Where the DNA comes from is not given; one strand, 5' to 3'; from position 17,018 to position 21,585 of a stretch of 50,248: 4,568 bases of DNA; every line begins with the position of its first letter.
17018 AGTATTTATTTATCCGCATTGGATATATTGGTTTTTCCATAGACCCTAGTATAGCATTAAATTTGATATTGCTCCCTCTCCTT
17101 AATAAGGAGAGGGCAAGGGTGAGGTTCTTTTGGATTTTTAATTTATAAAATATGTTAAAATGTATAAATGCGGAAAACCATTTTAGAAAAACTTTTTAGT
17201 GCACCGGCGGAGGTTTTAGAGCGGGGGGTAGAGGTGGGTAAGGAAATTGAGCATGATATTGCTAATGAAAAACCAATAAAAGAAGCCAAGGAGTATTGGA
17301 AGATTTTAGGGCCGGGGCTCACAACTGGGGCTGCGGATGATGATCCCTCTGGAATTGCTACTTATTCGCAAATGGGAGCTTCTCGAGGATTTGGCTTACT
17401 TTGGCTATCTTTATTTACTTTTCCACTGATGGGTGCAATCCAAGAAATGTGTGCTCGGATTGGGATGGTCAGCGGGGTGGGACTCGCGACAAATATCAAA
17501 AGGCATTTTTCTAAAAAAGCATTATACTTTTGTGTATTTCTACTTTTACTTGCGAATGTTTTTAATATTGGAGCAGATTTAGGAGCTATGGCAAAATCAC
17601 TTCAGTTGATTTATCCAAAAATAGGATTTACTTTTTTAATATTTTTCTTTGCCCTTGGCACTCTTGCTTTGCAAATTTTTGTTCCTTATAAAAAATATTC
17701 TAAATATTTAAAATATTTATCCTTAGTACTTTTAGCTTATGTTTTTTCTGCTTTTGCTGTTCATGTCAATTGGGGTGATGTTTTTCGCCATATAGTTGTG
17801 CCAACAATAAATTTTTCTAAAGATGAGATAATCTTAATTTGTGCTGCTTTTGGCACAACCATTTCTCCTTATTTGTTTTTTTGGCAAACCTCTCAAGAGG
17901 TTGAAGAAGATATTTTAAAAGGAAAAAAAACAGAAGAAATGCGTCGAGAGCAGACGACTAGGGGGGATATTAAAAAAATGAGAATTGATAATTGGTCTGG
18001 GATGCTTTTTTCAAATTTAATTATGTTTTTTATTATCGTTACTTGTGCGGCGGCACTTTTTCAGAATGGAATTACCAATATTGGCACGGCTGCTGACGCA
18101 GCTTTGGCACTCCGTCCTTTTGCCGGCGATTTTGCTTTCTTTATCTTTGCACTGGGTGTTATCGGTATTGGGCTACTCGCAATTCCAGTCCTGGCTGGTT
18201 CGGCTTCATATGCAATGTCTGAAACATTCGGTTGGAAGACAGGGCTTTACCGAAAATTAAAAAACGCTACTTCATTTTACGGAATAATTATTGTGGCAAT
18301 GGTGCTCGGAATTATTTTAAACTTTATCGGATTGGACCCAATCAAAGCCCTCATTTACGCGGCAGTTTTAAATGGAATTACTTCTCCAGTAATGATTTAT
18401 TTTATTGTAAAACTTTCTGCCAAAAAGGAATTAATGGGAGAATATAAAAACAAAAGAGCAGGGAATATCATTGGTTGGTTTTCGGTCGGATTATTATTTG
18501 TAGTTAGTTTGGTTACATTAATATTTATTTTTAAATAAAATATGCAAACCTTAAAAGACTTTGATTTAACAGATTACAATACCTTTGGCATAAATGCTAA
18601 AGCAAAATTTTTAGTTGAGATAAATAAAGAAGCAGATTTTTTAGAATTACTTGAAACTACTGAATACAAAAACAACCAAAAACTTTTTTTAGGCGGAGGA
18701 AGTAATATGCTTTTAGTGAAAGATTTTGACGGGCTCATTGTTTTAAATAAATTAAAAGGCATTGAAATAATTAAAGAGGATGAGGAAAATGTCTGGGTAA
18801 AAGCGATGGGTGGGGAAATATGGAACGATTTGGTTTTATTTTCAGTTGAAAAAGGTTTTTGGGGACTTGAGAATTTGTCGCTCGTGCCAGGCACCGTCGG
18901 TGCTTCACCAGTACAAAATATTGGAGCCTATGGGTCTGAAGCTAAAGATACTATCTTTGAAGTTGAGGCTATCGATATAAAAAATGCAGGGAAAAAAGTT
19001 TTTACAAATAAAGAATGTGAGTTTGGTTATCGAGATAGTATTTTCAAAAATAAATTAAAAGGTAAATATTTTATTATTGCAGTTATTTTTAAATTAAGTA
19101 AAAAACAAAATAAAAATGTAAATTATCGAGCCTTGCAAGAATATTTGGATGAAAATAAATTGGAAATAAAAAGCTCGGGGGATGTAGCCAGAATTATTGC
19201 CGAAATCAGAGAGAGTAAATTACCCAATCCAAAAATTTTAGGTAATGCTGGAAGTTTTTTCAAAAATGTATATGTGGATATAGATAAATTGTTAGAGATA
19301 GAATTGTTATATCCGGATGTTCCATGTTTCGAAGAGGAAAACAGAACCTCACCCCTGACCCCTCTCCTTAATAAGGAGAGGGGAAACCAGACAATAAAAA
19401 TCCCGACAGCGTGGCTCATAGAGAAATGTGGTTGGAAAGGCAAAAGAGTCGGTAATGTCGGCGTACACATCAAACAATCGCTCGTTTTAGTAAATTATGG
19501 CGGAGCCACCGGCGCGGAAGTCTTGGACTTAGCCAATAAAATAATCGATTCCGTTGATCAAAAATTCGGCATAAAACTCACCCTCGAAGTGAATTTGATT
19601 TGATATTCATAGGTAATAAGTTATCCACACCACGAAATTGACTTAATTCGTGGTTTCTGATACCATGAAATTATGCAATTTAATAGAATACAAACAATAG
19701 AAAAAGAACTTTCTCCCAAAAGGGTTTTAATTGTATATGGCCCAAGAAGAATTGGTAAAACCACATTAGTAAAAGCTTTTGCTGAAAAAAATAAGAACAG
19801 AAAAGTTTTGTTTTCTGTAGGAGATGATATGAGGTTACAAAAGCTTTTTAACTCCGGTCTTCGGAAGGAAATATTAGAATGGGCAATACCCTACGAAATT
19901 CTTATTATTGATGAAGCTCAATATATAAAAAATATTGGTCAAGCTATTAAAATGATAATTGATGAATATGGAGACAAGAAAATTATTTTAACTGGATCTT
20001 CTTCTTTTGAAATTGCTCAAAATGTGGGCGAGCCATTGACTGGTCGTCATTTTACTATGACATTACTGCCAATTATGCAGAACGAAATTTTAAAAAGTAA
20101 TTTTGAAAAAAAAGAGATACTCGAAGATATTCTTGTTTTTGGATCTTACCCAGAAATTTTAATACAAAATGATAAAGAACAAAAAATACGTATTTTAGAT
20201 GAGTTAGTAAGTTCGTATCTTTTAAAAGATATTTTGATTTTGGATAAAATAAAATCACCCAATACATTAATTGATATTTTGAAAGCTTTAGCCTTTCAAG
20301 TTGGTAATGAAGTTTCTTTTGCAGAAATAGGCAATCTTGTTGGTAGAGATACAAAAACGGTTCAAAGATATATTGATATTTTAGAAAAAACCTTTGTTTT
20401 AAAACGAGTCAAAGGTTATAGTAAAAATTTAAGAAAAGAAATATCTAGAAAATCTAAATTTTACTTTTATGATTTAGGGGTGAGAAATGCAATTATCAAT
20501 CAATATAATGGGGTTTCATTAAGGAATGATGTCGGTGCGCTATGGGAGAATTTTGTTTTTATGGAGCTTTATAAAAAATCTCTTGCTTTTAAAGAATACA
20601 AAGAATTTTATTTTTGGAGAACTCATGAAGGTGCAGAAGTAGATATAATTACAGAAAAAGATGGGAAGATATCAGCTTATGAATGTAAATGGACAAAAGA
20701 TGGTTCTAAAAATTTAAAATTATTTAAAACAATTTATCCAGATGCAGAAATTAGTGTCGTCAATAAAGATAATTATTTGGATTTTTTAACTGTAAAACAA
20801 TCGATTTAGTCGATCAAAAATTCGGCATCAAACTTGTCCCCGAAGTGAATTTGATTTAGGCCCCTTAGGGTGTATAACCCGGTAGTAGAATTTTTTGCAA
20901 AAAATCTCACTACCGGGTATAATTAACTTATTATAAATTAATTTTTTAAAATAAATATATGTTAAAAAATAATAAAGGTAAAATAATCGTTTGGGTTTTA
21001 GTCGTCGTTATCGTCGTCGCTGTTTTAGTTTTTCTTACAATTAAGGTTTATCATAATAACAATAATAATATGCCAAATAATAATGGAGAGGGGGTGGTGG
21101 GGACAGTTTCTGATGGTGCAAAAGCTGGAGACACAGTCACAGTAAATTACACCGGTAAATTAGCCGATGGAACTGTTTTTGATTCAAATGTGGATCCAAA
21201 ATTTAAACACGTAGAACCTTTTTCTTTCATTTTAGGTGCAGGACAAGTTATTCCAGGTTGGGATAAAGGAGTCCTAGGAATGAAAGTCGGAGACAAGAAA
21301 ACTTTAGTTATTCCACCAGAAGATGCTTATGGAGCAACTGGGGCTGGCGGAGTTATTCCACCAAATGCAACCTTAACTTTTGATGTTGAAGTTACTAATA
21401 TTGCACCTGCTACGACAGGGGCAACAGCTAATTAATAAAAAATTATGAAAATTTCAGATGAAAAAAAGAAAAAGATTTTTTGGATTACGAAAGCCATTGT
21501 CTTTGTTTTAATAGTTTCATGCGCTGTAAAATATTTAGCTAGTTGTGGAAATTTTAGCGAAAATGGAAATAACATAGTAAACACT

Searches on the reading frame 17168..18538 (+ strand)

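Call 6: search_protein_families(library=pfam, proteins=[window:17168-18538:+], max_evalue=0.01)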
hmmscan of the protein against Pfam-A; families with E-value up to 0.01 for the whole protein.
window:17168-18538:+ (456 aa): 1 family
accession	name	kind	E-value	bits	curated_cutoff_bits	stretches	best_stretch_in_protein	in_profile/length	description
PF01566.24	Nramp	-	6.6e-82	275.8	29.8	1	63-429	1-356/357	Natural resistance-associated macrophage protein-like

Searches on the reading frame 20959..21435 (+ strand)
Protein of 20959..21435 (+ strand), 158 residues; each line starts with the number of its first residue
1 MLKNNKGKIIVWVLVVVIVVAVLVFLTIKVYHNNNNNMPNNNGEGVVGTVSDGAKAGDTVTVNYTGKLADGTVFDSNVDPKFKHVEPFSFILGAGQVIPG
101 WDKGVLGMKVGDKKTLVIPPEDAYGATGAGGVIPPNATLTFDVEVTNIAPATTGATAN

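Call 6: search_protein_families(library=pfam, proteins=[window:20959-21435:+], max_evalue=0.01)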
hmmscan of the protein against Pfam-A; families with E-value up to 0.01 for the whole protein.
window:20959-21435:+ (158 aa): 1 family
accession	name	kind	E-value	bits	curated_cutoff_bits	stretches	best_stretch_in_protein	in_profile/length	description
PF00254.34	FKBP_C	-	2.9e-34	117.7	21.1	1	54-145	5-93/94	FKBP-type peptidyl-prolyl cis-trans isomerase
